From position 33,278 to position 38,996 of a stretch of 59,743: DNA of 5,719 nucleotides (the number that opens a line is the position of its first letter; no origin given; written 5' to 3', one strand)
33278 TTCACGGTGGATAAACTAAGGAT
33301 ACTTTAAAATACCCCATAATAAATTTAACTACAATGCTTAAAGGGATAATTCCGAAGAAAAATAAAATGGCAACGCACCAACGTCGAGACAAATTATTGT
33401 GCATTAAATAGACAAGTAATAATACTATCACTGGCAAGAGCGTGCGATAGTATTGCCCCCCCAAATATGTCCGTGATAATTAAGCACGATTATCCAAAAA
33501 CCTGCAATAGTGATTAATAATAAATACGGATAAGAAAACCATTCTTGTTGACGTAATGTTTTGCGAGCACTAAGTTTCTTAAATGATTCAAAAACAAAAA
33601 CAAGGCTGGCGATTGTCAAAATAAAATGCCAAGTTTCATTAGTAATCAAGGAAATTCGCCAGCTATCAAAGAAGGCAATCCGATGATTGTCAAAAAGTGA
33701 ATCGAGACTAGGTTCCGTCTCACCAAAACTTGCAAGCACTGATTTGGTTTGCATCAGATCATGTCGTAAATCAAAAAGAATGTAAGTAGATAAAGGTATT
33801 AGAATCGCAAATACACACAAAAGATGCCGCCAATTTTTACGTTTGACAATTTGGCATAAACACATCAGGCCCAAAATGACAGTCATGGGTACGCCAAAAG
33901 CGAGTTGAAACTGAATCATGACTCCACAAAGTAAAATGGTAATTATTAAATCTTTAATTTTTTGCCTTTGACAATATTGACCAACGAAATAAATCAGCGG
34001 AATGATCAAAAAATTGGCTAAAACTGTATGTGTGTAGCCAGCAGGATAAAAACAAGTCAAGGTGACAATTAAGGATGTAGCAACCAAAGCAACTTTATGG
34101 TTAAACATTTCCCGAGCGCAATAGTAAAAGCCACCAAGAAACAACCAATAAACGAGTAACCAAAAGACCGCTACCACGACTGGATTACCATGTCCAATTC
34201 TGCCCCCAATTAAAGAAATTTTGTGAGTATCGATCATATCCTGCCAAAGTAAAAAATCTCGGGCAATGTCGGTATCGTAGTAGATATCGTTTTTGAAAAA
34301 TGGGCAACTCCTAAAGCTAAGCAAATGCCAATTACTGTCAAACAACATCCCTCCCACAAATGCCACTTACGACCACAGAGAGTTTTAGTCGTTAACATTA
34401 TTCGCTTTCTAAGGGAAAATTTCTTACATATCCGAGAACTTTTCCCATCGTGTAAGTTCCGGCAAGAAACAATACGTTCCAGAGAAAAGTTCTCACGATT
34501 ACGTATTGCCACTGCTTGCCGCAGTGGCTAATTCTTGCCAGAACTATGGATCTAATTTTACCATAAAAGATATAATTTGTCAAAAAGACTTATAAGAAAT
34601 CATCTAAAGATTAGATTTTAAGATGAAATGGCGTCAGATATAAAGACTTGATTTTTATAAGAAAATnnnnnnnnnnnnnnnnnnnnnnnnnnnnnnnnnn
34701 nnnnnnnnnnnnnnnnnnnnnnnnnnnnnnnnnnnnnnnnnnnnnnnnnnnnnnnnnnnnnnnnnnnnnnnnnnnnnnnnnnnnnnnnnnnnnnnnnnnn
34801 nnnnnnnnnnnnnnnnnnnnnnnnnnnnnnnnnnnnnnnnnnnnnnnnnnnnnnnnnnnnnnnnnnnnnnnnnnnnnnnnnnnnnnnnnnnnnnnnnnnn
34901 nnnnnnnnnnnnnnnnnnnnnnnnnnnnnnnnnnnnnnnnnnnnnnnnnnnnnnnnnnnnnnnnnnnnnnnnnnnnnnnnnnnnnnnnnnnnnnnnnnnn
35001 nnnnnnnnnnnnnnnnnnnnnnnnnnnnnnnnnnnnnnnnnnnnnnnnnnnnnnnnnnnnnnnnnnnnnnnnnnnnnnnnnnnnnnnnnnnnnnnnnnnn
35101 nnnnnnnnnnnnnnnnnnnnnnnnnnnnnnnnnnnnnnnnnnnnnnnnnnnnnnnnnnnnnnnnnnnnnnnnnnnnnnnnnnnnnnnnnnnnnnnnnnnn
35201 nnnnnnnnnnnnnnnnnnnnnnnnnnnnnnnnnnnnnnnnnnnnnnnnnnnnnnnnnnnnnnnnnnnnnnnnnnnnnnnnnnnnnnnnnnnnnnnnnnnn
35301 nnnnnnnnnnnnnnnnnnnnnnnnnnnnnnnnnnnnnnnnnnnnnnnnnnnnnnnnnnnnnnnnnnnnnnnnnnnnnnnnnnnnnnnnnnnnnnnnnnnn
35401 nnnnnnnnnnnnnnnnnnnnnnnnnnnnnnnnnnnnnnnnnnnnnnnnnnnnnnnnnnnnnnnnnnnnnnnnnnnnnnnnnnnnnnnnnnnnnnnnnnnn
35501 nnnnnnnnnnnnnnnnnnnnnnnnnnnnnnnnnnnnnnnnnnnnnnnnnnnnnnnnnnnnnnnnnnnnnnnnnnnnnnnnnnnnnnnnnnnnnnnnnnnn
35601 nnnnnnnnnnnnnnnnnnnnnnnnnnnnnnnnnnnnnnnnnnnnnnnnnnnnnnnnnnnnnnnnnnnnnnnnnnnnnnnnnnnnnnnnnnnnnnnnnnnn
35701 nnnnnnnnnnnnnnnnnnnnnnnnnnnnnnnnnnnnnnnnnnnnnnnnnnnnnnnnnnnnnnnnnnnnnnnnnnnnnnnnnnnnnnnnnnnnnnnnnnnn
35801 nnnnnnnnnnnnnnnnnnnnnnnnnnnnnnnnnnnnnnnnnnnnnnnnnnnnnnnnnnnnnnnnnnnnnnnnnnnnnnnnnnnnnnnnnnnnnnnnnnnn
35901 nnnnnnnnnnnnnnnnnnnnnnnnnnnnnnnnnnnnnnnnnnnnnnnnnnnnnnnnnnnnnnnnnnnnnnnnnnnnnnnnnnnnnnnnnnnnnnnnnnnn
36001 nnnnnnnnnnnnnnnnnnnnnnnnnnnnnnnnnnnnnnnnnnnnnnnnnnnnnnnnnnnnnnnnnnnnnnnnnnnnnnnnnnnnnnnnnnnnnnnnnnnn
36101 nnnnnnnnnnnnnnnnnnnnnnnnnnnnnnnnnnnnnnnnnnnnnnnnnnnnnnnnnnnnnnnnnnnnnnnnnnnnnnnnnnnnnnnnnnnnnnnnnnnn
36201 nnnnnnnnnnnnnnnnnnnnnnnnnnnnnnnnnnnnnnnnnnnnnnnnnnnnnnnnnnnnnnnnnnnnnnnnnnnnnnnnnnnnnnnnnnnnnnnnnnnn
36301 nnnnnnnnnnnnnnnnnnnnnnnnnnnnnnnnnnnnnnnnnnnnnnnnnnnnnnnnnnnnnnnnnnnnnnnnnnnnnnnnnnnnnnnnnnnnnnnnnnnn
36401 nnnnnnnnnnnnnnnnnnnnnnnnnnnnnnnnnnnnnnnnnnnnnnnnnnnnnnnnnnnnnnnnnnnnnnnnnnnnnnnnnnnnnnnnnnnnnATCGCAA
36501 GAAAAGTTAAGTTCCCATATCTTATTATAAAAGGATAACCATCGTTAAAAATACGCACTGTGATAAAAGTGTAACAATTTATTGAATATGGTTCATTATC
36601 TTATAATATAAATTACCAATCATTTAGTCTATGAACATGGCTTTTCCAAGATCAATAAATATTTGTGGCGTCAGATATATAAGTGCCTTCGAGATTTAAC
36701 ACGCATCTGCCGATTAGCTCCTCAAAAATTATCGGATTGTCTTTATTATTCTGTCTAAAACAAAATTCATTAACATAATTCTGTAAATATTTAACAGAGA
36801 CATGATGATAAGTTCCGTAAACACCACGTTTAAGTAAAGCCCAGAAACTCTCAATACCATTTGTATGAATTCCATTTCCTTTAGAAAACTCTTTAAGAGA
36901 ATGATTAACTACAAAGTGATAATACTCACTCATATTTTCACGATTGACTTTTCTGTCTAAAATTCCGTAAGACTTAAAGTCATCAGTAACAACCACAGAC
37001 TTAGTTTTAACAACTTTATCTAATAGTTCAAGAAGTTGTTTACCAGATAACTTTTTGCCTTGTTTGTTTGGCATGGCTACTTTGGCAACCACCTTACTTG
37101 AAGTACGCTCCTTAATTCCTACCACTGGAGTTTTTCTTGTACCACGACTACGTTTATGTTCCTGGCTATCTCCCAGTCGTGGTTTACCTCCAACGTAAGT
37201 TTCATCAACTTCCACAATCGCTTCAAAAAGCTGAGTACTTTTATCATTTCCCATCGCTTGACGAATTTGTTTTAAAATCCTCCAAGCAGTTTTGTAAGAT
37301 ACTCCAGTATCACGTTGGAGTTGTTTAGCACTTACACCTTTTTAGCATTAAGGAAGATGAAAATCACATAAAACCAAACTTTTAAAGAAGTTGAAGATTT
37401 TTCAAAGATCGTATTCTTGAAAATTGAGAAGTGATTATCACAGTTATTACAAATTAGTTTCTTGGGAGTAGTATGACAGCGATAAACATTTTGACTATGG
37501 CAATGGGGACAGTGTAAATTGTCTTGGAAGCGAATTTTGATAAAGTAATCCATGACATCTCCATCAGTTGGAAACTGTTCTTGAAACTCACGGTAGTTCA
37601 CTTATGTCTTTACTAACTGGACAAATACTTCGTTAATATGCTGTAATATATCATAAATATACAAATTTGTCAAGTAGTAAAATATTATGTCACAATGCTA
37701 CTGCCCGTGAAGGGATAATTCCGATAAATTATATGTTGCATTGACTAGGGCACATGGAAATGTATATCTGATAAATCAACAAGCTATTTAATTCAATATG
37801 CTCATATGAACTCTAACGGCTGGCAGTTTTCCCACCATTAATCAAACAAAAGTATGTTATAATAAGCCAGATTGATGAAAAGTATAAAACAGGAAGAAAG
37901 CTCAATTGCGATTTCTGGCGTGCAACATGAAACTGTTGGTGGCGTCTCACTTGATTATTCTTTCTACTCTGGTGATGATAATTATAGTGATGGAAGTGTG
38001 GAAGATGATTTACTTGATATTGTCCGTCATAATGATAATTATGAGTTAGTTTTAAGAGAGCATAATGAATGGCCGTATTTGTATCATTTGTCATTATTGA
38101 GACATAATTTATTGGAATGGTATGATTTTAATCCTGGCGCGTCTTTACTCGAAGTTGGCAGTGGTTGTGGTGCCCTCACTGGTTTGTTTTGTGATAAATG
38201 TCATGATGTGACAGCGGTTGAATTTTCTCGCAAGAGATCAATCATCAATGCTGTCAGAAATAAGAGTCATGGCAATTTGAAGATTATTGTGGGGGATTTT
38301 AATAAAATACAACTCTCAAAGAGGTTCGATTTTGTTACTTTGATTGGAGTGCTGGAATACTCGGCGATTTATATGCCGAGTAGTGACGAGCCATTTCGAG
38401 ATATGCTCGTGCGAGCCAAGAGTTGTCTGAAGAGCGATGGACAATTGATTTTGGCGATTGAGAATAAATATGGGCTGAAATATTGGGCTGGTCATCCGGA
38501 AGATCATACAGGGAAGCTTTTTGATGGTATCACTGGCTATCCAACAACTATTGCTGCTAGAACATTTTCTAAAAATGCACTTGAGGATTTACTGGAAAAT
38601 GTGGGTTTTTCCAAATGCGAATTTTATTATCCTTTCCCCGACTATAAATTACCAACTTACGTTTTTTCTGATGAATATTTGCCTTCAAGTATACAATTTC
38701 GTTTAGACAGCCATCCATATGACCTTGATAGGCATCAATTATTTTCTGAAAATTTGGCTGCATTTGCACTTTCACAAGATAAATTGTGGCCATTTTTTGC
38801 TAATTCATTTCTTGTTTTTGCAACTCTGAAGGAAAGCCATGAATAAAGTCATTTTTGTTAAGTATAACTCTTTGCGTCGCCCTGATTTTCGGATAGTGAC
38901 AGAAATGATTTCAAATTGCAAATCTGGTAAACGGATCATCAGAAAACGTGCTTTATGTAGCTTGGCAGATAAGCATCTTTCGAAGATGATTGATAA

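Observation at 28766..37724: Composite-transposon-like defence module bounded by inverted IS1595 copies, with a third solo end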

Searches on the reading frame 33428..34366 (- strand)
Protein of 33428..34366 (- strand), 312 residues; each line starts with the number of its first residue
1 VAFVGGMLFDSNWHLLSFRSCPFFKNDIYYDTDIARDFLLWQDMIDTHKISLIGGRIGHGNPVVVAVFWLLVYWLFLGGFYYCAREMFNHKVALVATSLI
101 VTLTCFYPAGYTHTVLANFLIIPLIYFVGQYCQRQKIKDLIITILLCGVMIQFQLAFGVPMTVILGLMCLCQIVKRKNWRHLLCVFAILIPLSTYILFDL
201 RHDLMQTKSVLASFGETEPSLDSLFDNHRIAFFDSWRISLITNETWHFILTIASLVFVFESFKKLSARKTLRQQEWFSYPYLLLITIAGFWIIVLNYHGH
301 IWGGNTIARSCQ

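Call 8: search_protein_families(library=pfam, proteins=[window:33428-34366:-], max_evalue=0.01)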
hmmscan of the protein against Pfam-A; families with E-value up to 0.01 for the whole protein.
window:33428-34366:- (312 aa): 1 family
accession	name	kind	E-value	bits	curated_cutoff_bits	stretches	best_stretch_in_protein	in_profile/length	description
PF13231.12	PMT_2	-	1.2e-05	26.1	26.1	1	57-194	16-156/160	Dolichyl-phosphate-mannose-protein mannosyltransferase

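Call 36: search_protein_families(library=ncbifam, proteins=[window:33428-34366:-], max_evalue=0.01)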
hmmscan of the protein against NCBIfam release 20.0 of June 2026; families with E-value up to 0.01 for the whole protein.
window:33428-34366:- (312 aa): 0 families

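Call 46: search_protein_representatives(protein=window:33428-34366:-)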
Query: 312 residues. Proteins with E-value up to 0.001 (for the whole library): 186; up to 1e-10: 142; up to 1e-30: 11. The best 150 are listed.
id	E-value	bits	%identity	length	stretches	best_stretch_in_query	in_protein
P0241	7.0e-179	610.4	100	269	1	44-312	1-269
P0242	4.1e-121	420.6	68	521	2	58-303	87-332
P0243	9.3e-53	195.9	43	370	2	57-303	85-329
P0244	3.6e-40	154.6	36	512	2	57-302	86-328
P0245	5.6e-40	154.0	39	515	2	57-303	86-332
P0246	2.4e-35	138.8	38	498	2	57-305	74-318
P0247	1.2e-32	129.8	33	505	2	55-304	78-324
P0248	1.3e-32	129.7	36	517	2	57-303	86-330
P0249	2.5e-32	128.8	33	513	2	51-301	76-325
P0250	3.2e-31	125.2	34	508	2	55-303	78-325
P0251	6.4e-31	124.2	35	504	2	57-303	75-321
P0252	3.3e-30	121.9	33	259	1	56-302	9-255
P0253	4.2e-30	121.5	35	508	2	57-303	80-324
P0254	1.0e-29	120.2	34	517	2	54-272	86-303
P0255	8.4e-29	117.2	34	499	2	56-303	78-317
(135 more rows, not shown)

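Call 70: find_encoding_contigs(protein=P0242, flank=10000, max_places=6)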
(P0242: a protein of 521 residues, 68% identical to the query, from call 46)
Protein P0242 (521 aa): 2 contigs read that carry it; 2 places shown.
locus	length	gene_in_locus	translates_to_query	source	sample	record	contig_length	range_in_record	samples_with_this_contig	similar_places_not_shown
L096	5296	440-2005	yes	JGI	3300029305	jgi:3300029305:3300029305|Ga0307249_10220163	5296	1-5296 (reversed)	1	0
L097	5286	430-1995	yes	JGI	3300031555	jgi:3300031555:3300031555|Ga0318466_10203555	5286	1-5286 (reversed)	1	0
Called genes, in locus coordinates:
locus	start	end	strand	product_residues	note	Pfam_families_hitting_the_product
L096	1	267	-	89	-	?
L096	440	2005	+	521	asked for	-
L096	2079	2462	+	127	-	PF18895:T4SS_pilin (weak)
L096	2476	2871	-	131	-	PF00072:Response_reg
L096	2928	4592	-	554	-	PF00501:AMP-binding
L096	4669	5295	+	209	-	?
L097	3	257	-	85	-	?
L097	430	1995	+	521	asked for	-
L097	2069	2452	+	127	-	PF18895:T4SS_pilin (weak)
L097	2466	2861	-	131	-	PF00072:Response_reg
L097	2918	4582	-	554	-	PF00501:AMP-binding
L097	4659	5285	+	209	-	?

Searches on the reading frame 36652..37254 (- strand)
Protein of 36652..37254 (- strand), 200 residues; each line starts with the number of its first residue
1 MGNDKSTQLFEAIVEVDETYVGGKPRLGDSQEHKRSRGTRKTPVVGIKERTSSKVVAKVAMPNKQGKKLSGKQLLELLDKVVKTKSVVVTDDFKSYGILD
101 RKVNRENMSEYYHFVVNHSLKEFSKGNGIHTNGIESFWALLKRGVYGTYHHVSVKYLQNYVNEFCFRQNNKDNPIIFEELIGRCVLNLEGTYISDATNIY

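Call 8: search_protein_families(library=pfam, proteins=[window:36652-37254:-], max_evalue=0.01)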
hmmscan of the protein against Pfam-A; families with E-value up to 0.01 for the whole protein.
window:36652-37254:- (200 aa): 1 family
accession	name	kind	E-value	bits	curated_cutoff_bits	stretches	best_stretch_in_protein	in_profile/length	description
PF12762.13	DDE_Tnp_IS1595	-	7.4e-33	114.1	27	1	13-169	5-153/153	ISXO2-like transposase domain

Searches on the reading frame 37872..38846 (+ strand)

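Call 11: search_protein_families(library=pfam, proteins=[window:37872-38846:+], max_evalue=0.001)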
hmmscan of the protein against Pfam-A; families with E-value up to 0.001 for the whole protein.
window:37872-38846:+ (324 aa): 9 families
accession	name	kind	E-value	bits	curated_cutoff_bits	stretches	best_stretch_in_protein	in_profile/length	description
PF08241.18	Methyltransf_11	-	6.1e-08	33.6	21.2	1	93-194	1-95/95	Methyltransferase domain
PF13489.12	Methyltransf_23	-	2.3e-07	31.1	27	1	77-247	13-160/164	Methyltransferase domain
PF13649.12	Methyltransf_25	-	1.8e-06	29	27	1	93-164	2-77/97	Methyltransferase domain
PF08242.18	Methyltransf_12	-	5.5e-06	27.5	30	1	93-192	1-98/98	Methyltransferase domain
PF00398.26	RrnaAD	-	4.6e-05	23.1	24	1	87-150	29-92/263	Ribosomal RNA adenine dimethylase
PF05401.17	NodS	-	5.8e-05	23.5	24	1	90-196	45-146/201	Nodulation protein S (NodS)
PF13847.12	Methyltransf_31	-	0.00014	22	27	1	88-195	3-110/145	Methyltransferase domain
PF01135.25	PCMT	-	0.00047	20.4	20.3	1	79-142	64-132/210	Protein-L-isoaspartate(D-aspartate) O-methyltransferase (PCMT)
PF00891.24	Methyltransf_2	-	0.0008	19.2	22.3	0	73-195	47-165/210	O-methyltransferase domain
